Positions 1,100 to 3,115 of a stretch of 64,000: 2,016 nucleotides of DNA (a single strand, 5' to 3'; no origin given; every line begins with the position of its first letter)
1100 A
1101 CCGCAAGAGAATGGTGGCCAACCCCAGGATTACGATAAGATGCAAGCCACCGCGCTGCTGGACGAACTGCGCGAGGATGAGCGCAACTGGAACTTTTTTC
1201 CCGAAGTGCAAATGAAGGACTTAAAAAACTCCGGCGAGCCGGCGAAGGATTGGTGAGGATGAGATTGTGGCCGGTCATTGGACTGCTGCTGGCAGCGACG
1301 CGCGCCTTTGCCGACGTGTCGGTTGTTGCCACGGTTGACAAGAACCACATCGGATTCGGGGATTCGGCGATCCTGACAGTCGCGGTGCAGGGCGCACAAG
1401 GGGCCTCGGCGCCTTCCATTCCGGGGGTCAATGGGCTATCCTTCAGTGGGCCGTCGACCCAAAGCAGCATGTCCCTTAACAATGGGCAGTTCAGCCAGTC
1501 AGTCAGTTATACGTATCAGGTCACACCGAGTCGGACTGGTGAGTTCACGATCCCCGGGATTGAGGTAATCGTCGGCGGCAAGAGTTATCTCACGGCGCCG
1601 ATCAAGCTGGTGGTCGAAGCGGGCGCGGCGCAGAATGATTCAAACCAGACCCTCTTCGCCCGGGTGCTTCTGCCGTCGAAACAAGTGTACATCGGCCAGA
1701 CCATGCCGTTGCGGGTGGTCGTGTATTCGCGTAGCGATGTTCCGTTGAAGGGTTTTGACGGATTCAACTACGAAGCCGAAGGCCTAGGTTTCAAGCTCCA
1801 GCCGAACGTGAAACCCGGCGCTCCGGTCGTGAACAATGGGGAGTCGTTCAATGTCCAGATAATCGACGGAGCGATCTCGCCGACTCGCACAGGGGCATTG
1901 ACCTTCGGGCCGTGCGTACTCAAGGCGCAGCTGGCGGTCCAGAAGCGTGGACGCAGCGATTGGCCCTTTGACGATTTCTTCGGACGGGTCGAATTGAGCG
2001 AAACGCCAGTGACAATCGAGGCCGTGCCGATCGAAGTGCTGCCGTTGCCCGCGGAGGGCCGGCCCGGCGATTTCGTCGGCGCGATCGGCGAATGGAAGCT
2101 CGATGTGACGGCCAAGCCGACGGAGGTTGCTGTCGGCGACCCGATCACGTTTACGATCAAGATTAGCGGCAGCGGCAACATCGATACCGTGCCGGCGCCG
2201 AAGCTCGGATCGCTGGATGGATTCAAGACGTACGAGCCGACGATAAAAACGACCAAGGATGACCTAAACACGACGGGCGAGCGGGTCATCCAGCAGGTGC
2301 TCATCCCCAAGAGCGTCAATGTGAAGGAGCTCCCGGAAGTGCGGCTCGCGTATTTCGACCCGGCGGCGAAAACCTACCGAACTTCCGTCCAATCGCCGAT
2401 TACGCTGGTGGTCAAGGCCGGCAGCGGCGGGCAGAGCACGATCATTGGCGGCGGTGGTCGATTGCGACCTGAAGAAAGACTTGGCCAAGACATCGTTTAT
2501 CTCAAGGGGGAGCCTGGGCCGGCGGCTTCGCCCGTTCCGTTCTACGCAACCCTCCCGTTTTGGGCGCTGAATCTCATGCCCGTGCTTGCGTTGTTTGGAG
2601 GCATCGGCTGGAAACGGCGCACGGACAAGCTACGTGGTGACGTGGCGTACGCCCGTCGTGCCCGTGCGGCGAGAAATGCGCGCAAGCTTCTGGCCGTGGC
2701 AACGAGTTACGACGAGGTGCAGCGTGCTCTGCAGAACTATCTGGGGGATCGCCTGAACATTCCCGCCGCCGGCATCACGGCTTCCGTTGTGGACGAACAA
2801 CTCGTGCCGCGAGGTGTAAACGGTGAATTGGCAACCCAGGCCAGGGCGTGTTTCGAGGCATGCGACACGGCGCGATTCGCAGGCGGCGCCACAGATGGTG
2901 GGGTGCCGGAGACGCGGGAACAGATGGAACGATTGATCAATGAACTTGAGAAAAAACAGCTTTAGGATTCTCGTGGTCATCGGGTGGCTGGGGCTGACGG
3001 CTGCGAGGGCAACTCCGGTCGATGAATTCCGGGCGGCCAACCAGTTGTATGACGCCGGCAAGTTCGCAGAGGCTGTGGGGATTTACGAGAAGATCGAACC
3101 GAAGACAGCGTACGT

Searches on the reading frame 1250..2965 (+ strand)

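Call 87: search_protein_families(library=pfam, proteins=[window:1250-2965:+], max_evalue=0.00001)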
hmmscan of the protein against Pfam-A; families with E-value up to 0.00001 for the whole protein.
window:1250-2965:+ (571 aa): 1 family
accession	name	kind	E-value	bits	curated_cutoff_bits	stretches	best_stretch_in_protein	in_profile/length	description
PF13584.12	BatD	-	3.1e-29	101.9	24.1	2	27-122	1-92/92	BatD DUF11 like domain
